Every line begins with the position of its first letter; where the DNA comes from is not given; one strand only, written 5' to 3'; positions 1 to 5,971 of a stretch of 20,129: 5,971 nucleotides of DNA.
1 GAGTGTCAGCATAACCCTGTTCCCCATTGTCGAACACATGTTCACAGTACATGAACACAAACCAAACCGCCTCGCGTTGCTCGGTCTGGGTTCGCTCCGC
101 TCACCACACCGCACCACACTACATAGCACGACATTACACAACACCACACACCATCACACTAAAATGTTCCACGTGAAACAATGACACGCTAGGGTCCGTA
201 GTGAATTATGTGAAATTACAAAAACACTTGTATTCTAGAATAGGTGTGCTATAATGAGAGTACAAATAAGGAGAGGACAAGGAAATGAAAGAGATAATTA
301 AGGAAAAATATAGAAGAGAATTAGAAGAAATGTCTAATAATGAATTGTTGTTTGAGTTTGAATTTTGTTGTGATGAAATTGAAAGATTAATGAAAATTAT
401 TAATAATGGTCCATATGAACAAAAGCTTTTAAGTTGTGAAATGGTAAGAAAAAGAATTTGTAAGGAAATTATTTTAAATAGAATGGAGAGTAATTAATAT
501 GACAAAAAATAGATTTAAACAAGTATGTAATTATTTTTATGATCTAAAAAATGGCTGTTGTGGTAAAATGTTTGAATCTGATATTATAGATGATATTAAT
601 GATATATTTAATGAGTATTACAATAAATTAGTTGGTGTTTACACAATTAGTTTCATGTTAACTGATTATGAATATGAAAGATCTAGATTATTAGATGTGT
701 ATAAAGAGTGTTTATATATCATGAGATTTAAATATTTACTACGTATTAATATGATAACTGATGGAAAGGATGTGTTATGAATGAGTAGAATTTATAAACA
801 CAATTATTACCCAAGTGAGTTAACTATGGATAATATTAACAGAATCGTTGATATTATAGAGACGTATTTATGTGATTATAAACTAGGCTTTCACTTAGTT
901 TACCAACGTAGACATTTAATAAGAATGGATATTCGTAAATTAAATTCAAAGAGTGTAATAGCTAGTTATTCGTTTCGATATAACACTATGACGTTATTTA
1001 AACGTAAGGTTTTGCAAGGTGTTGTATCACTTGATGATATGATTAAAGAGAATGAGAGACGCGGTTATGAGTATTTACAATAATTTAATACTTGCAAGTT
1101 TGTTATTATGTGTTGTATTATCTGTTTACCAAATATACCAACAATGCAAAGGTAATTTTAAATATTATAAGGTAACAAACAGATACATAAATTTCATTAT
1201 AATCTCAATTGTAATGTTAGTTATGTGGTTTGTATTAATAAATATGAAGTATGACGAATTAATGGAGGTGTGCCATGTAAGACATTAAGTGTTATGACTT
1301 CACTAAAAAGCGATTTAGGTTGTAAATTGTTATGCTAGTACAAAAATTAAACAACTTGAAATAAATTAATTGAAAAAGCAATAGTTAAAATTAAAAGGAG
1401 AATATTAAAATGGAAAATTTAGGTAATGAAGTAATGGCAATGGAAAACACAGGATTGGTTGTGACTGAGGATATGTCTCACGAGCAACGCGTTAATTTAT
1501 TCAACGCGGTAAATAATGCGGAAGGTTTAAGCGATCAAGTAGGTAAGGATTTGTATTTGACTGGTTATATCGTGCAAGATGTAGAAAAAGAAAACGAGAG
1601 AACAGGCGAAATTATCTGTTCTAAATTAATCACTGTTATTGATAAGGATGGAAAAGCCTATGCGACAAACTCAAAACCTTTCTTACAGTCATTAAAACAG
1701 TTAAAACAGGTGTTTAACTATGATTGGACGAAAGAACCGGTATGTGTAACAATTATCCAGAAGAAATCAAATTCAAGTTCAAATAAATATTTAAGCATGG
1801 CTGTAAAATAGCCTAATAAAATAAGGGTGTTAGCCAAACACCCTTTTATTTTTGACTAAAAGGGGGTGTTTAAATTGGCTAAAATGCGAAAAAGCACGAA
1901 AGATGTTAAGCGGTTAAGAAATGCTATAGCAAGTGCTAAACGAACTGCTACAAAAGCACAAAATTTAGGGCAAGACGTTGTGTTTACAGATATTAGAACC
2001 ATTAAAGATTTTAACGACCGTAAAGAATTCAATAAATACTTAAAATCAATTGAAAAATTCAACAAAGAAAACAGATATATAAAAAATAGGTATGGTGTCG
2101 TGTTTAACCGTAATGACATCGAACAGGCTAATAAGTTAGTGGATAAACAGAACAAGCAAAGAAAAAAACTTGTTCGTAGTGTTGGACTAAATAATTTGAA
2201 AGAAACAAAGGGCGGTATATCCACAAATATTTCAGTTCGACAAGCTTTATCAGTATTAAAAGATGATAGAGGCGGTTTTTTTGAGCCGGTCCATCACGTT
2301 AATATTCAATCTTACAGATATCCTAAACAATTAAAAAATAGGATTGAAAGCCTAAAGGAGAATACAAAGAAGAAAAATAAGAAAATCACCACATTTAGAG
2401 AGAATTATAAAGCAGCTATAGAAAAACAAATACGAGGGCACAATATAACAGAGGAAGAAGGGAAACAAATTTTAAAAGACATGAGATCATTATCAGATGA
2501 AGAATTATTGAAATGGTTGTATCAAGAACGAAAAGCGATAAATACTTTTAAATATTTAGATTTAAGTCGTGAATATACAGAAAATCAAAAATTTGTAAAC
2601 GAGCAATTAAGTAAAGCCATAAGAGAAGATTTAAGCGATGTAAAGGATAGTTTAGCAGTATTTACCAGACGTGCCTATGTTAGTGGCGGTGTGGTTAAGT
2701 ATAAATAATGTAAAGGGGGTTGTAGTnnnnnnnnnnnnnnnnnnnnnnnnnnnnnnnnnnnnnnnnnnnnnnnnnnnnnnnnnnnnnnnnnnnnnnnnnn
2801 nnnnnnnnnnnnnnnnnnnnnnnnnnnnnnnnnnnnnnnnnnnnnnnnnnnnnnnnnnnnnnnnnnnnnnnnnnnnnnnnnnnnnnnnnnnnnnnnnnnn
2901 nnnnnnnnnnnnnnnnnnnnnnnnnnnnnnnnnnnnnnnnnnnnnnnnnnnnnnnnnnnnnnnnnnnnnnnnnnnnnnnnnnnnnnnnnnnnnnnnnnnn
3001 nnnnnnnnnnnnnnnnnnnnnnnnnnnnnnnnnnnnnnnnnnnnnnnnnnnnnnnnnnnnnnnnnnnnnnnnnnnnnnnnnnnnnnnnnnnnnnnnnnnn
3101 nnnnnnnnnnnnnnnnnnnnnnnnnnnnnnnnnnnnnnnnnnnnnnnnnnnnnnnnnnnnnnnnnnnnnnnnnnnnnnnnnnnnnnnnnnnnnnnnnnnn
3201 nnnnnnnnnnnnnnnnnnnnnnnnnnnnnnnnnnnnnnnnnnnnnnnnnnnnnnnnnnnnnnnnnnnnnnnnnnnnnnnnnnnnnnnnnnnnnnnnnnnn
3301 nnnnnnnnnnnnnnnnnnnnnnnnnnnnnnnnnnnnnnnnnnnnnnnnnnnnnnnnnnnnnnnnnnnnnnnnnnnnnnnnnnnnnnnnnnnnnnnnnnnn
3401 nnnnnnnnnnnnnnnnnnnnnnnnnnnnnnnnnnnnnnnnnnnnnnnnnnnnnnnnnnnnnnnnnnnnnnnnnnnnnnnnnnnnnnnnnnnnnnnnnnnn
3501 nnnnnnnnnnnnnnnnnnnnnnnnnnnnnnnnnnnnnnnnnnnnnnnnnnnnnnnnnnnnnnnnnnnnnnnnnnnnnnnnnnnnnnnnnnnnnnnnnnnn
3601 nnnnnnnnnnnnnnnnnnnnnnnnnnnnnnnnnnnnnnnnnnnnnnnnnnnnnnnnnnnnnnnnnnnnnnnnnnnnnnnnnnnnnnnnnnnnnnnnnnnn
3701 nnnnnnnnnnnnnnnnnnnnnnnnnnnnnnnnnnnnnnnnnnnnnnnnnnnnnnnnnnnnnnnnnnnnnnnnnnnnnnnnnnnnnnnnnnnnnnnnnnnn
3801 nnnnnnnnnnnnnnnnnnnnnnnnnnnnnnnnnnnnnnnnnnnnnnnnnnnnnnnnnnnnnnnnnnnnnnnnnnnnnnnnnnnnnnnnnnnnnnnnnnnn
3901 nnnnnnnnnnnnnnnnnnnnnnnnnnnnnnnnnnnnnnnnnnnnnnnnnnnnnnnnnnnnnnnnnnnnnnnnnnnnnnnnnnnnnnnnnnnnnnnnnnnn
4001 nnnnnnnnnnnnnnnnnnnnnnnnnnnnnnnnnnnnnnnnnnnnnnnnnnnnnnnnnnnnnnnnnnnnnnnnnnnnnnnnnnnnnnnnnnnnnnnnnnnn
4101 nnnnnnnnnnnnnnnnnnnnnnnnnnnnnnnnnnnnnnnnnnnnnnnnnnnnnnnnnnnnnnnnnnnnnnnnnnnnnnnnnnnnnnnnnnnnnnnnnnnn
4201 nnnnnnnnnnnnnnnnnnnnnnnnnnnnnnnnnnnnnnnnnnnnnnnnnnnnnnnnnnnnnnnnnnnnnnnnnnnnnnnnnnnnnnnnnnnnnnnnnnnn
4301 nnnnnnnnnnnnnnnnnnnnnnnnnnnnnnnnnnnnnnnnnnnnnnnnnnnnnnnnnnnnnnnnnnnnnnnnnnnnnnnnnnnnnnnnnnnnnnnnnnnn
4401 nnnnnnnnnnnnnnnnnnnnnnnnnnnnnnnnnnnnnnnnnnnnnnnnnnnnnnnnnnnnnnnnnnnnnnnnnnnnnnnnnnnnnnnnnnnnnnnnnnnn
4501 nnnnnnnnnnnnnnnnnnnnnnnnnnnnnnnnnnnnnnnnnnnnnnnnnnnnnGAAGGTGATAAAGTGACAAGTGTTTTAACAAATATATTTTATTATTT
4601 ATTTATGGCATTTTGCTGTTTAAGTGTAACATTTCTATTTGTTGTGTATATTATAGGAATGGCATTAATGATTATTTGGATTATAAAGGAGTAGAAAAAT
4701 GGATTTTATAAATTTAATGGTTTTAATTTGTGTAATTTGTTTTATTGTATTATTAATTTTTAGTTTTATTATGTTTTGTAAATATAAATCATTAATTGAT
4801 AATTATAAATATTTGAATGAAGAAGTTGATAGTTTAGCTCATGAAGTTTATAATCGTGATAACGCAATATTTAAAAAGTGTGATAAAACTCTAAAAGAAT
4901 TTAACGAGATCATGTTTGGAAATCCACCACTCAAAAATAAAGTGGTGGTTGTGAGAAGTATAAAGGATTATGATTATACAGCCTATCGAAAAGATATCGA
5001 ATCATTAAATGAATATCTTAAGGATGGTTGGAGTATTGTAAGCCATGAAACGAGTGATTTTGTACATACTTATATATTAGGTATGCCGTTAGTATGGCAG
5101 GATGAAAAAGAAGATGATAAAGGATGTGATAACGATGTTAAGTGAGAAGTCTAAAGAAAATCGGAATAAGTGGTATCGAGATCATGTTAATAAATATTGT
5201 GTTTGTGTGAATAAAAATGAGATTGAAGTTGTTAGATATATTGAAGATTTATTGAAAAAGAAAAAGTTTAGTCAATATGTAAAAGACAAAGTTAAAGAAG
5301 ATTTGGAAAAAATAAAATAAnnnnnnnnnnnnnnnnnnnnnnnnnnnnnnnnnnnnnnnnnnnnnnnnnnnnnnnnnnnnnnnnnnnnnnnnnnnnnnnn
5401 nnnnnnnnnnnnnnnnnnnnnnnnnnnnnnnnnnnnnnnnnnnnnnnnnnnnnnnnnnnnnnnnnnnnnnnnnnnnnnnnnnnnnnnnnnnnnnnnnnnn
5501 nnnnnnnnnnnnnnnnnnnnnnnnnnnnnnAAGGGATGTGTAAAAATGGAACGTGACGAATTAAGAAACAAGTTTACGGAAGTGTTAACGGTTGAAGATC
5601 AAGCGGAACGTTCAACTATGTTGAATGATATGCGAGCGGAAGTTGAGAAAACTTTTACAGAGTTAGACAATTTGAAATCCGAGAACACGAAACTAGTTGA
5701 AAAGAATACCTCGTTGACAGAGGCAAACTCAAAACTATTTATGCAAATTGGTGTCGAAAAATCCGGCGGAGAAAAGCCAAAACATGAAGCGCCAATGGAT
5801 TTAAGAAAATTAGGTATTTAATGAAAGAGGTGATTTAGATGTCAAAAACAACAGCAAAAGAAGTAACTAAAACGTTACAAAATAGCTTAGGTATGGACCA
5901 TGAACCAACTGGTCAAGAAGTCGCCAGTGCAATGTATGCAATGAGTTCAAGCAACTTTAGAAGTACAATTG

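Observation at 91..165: Six helically phased 10-bp CA-rich repeats inside both ITRs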

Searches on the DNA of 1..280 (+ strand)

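Call 5: search_dna_similar(query=window:1-280:+, collection=phages, mode=distant, max_rows=40, max_evalue=0.01)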
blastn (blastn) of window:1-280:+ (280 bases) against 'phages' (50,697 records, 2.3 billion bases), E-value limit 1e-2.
Records with a match: 1; places in all: 1; records where one place covers at least 80% of the query: 0.
Best place of each record, by identity: 80-90% 1.
By first word of the organism name: Pseudomonas 1.
By host as written in the record: Pseudomonas putida KT2440 and Paw85 1.
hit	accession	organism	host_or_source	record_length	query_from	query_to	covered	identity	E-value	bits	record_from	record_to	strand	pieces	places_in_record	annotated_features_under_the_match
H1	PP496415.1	Pseudomonas phage vB_PpuM-NoPa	Pseudomonas putida KT2440 and Paw85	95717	147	186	14%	87.5%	2e-3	48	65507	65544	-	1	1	none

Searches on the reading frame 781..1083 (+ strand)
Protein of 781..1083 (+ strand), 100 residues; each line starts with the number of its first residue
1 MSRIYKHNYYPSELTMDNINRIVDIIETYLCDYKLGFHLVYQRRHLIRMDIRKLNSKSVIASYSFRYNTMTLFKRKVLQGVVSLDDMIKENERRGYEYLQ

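Call 10: search_protein_families(library=phrogs, proteins=[window:781-1083:+], max_evalue=0.01)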
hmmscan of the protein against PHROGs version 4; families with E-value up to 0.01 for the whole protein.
window:781-1083:+ (100 aa): 0 families

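Call 11: search_protein_families(library=pfam, proteins=[window:781-1083:+], max_evalue=0.01)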
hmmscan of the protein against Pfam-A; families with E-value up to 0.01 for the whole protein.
window:781-1083:+ (100 aa): 1 family
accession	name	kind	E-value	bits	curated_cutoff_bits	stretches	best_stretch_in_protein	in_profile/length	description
PF07998.17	Peptidase_M54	-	0.0042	17.5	24.4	1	20-75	19-76/194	Peptidase family M54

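Call 29: find_homologous_proteins(query=window:781-1083:+)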
Query window:781-1083:+ (100 aa): 241 proteins with E <= 0.001 among 242 candidates; the best 120 are listed.
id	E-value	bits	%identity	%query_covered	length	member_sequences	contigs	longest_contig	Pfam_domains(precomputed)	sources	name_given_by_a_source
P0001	6.1e-56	204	95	100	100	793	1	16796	-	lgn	-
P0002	8.6e-55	201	93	100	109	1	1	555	-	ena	-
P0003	9.0e-55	200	93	100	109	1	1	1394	-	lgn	-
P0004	1.2e-54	200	95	99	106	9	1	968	-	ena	-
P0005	5.1e-54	198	93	100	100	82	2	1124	-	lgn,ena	-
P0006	1.2e-53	197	92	100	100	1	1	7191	-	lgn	-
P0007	1.2e-53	197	91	100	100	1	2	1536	-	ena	-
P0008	1.2e-53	197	91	100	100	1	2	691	-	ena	-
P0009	1.5e-53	196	92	100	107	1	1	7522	-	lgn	-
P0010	1.8e-53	196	94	98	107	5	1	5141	-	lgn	-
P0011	1.8e-53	196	92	100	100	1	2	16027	-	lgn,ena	-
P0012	2.1e-53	196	90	100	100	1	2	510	-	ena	-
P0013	2.7e-53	196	92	100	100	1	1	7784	-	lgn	-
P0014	3.6e-53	195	90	100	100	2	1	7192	-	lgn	-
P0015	4.1e-53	195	91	100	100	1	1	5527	-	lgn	-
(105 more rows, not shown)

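Call 57: predict_structure(alignment_id=A1)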
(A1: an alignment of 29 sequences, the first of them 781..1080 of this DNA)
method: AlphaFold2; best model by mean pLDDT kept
length: 100 residues; sequences in the alignment: 29
mean_pLDDT: 55.6   pTM: 0.43
mean pLDDT of the five models: 55.6, 54.1, 52.3, 51.4, 42.0
residues with pLDDT >= 90: 0; 70-90: 12; 50-70: 61; < 50: 27
segments of 3 or more residues with pLDDT < 50: 1-16, 95-100
pLDDT, mean of each block of 10 residues (from residue 1): 37 45 58 66 62 70 63 53 56 47
secondary structure, 60 per line:
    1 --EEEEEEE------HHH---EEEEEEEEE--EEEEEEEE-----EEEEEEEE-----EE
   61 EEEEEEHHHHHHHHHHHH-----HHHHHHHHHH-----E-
elements in order: E3-9 E22-30 E33-40 E46-53 E59-66 H67-78 H84-93

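Call 84: fold_search(model_id=the predicted structure, library=viral)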
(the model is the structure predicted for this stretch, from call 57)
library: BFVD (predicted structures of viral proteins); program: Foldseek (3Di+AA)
matches with E <= 10: 975; with E <= 0.001: 0
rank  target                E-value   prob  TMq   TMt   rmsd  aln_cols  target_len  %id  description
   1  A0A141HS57            1.1e-02  1.00  0.50  0.34   4.6        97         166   12  (no name in the UniProt tables at hand)
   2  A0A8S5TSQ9            3.9e-02  1.00  0.42  0.60   3.5        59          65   14  Uncharacterized protein [Siphoviridae sp. ct7OC5]
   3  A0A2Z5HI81            4.9e-02  0.96  0.39  0.39   8.0        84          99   11  (no name in the UniProt tables at hand)
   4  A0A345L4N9            9.2e-02  0.97  0.39  0.57   6.6        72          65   11  (no name in the UniProt tables at hand)
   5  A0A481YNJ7            1.2e-01  0.82  0.40  0.16  12.6        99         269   10  Uncharacterized protein [Pithovirus LCDPAC02]
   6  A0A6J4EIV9            1.4e-01  0.82  0.41  0.37  11.1       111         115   13  (no name in the UniProt tables at hand)
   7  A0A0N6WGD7            1.7e-01  0.57  0.31  0.21  11.5        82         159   13  Putative tail component K-like protein [Salmonella phage 35]
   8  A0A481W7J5            1.8e-01  0.54  0.34  0.29  11.6       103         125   16  Uncharacterized protein [Fusobacterium phage Fnu1]
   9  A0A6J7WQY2            1.9e-01  0.63  0.35  0.40   7.9        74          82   15  Uncharacterized protein [uncultured Caudovirales phage]
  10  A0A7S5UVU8            2.1e-01  0.97  0.44  0.65   3.6        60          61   12  (no name in the UniProt tables at hand)
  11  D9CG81                2.1e-01  0.77  0.36  0.32   5.5        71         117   14  (no name in the UniProt tables at hand)
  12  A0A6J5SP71            2.3e-01  0.90  0.37  0.12   5.6        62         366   11  Uncharacterized protein [uncultured Caudovirales phage]
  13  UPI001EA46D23         2.4e-01  0.91  0.33  0.06   2.9        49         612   12  (no name look-up for this kind of identifier)
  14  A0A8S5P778            2.8e-01  0.93  0.37  0.52   4.1        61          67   10  Uncharacterized protein [Herelleviridae sp. cttEB8]
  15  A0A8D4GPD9            2.8e-01  0.89  0.36  0.18   3.8        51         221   14  (no name in the UniProt tables at hand)
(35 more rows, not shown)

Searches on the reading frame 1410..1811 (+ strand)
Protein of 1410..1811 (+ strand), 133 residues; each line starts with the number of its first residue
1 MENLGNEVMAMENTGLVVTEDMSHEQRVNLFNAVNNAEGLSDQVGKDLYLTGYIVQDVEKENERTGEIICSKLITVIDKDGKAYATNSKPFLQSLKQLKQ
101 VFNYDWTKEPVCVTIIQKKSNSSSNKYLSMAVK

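Call 10: search_protein_families(library=phrogs, proteins=[window:1410-1811:+], max_evalue=0.01)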
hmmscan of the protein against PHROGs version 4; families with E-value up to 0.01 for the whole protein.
window:1410-1811:+ (133 aa): 1 family
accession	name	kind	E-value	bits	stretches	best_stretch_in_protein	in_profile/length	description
phrog_6243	-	DNA, RNA and nucleotide metabolism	1.8e-18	67.8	1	20-129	50-161/166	single strand DNA binding protein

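Call 11: search_protein_families(library=pfam, proteins=[window:1410-1811:+], max_evalue=0.01)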
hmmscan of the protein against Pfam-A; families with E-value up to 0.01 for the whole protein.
window:1410-1811:+ (133 aa): 1 family
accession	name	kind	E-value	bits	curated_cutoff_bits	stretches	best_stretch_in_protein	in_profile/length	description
PF17427.7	Phi29_Phage_SSB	-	7e-07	29.9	25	1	23-131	15-121/123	Phage Single-stranded DNA-binding protein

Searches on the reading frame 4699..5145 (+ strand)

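Call 10: search_protein_families(library=phrogs, proteins=[window:4699-5145:+], max_evalue=0.01)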
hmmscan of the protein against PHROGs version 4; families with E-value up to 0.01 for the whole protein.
window:4699-5145:+ (148 aa): 1 family
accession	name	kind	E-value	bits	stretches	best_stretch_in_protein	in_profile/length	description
phrog_19057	-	unknown function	0.0056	17.4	0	93-122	13-42/104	-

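Call 11: search_protein_families(library=pfam, proteins=[window:4699-5145:+], max_evalue=0.01)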
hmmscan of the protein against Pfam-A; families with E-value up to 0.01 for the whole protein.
window:4699-5145:+ (148 aa): 1 family
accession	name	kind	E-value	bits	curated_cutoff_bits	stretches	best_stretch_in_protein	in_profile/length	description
PF14584.11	DUF4446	-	0.0096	16.4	27.4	0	7-67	2-60/150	Protein of unknown function (DUF4446)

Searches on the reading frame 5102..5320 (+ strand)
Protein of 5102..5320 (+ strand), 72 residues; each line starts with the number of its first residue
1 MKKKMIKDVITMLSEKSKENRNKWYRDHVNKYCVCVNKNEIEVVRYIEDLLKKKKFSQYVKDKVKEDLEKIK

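Call 30: search_protein_families(library=pfam, proteins=[window:5102-5320:+], max_evalue=0.01)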
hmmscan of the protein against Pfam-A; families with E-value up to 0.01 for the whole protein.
window:5102-5320:+ (72 aa): 0 families

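Call 47: find_homologous_proteins(query=window:5102-5320:+)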
Query window:5102-5320:+ (72 aa): 192 proteins with E <= 0.001 among 195 candidates; the best 120 are listed.
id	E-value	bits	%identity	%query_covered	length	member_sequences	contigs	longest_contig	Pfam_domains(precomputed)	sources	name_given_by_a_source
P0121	2.8e-34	134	94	100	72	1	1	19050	-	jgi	jgi:hypothetical protein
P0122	2.2e-30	121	92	83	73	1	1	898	-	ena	-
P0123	2.5e-30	121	88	94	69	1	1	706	-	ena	-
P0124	3.7e-30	120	90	94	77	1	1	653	-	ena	-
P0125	7.5e-30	120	88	94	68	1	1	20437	-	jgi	jgi:hypothetical protein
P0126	2.1e-28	115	85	99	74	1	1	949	-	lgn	-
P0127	3.8e-28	114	92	85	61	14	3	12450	-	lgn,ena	-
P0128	4.3e-28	114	83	92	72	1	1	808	-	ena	-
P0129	1.1e-27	113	82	94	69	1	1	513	-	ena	-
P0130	3.2e-27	111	89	85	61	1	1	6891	-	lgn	-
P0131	3.3e-27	111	90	85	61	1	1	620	-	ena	-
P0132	6.9e-27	110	92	85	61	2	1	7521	-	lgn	-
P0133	1.7e-26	109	81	88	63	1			-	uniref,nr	uniref:Uncharacterized protein n=1 Tax=Podoviridae sp. ctnWS46 TaxID=2827747 RepID=A0A8S5SZU3_9CAUD|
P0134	1.7e-26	109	90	85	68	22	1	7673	-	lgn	-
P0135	2.5e-26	108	88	82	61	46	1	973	-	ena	-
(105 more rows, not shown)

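Call 51: search_solved_structures(query=A2, max_evalue=10, show_alignments=2)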
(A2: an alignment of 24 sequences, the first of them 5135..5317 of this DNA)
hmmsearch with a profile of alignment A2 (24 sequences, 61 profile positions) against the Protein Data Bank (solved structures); distinct sequences matched with E-value up to 10: 4.
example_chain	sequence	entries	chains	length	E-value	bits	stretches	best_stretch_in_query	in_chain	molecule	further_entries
6ttn_A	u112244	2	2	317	0.72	13.3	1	13-40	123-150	Hyoscyamine 6 beta-hydroxylase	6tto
6ttm_A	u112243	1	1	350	0.81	13.1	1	13-40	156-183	Hyoscyamine 6 beta-hydroxylase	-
8cve_A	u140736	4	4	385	1.1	12.8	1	12-40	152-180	Hyoscyamine 6-beta-hydroxylase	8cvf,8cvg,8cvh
8cv8_A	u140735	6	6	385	1.1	12.8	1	12-40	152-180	Hyoscyamine 6-beta-hydroxylase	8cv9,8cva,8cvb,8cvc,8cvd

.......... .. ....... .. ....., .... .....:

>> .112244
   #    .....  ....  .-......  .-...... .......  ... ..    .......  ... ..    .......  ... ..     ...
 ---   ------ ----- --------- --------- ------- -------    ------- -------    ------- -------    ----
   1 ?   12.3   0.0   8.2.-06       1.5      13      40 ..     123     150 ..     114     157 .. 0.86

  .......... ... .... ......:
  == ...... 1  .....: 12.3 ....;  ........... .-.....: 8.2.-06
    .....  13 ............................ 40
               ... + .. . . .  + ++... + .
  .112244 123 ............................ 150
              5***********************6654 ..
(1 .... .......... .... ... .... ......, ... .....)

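Call 59: predict_structure(alignment_id=A2)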
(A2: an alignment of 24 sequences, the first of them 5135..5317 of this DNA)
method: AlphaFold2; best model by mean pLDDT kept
length: 61 residues; sequences in the alignment: 24
mean_pLDDT: 67.8   pTM: 0.36
mean pLDDT of the five models: 67.8, 67.1, 65.6, 62.5, 61.5
residues with pLDDT >= 90: 0; 70-90: 27; 50-70: 34; < 50: 0
segments of 3 or more residues with pLDDT < 50: none
pLDDT, mean of each block of 10 residues (from residue 1): 69 68 56 70 72 75 55
secondary structure, 60 per line:
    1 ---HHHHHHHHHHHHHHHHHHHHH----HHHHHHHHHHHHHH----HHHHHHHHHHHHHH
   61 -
elements in order: H4-24 H29-42 H47-60

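Call 83: fold_search(model_id=the predicted structure, library=pdb)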
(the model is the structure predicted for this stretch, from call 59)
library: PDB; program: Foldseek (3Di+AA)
matches with E <= 10: 36; with E <= 0.001: 0
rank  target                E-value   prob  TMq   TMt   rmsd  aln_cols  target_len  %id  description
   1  1is1                  1.1e+00  0.23  0.40  0.16  15.0        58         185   24  Crystal structure of ribosome recycling factor from Vibrio parahaemolyticus (released 2003-06-17)
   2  4v9c_CY               1.5e+00  0.18  0.41  0.16  15.0        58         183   22  Allosteric control of the ribosome by small-molecule antibiotics (released 2014-07-09)
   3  6eri_Az               1.7e+00  0.16  0.40  0.15  15.8        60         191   22  Structure of the chloroplast ribosome with chl-RRF and hibernation-promoting factor (released 2018-04-18)
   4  2nr5_C                3.7e+00  0.08  0.33  0.32  12.2        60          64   12  Crystal Structure of Protein of Unknown Function SO2669 from Shewanella oneidensis MR-1 (released 2006-12-12)
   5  6vud_A                3.9e+00  0.09  0.39  0.14  14.3        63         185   10  Crystal structure of a ribosome recycling factor from Ehrlichia chaffeensis (released 2020-03-18)
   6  9a5g_A                4.2e+00  0.10  0.40  0.16  14.7        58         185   17  Integrative model of RRF-YTWF by crosslinking MS and deep learning (released 2024-09-18)
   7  5jsb_B                4.5e+00  0.11  0.43  0.25  15.4        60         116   13  Crystal structure of Mcl1-inhibitor complex (released 2016-11-16)
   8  4jlr_C                4.8e+00  0.06  0.35  0.24  15.2        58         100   17  Crystal structure of a designed Respiratory Syncytial Virus Immunogen in complex with Motavizumab (released 2014-02-05)
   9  4kdd                  5.2e+00  0.10  0.43  0.16  15.0        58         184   16  Structure of Mycobacterium tuberculosis ribosome recycling factor in presence of detergent (released 2014-03-12)
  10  5ng5_A                5.2e+00  0.08  0.37  0.09  13.4        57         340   14  multi-drug efflux; membrane transport; RND superfamily; Drug resistance (released 2017-04-19)
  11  8kd7_F                5.5e+00  0.10  0.50  0.50   5.5        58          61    9  Rpd3S in complex with nucleosome with H3K36MLA modification and 167bp DNA (released 2023-09-13)
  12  4l8i_A                5.5e+00  0.08  0.39  0.24  15.6        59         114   12  Crystal structure of RSV epitope scaffold FFL_005 (released 2014-02-12)
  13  9q1v_A                5.9e+00  0.10  0.42  0.39   5.0        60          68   23  Crystal Structure of de novo design FimH minibinder F7 complex (released 2025-09-17)
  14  5n7k_B                5.9e+00  0.08  0.43  0.25  18.3        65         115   11  Crystal structure of the coiled-coil domain of human tricellulin (released 2017-07-12)
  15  2k3w_MODEL_1_A        6.4e+00  0.09  0.43  0.37   8.1        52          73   15  NMR structure of VPS4A-MIT-CHMP6 (released 2008-10-28)
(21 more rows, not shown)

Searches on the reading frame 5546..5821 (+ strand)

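Call 30: search_protein_families(library=pfam, proteins=[window:5546-5821:+], max_evalue=0.01)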
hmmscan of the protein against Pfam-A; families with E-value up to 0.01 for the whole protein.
window:5546-5821:+ (91 aa): 2 families
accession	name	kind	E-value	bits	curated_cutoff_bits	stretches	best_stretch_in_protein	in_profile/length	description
PF11418.13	Scaffolding_pro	-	1.9e-05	25.6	25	1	18-81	20-83/100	Phi29 scaffolding protein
PF06156.18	YabA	-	0.00019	22.4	30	1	23-79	7-63/103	Initiation control protein YabA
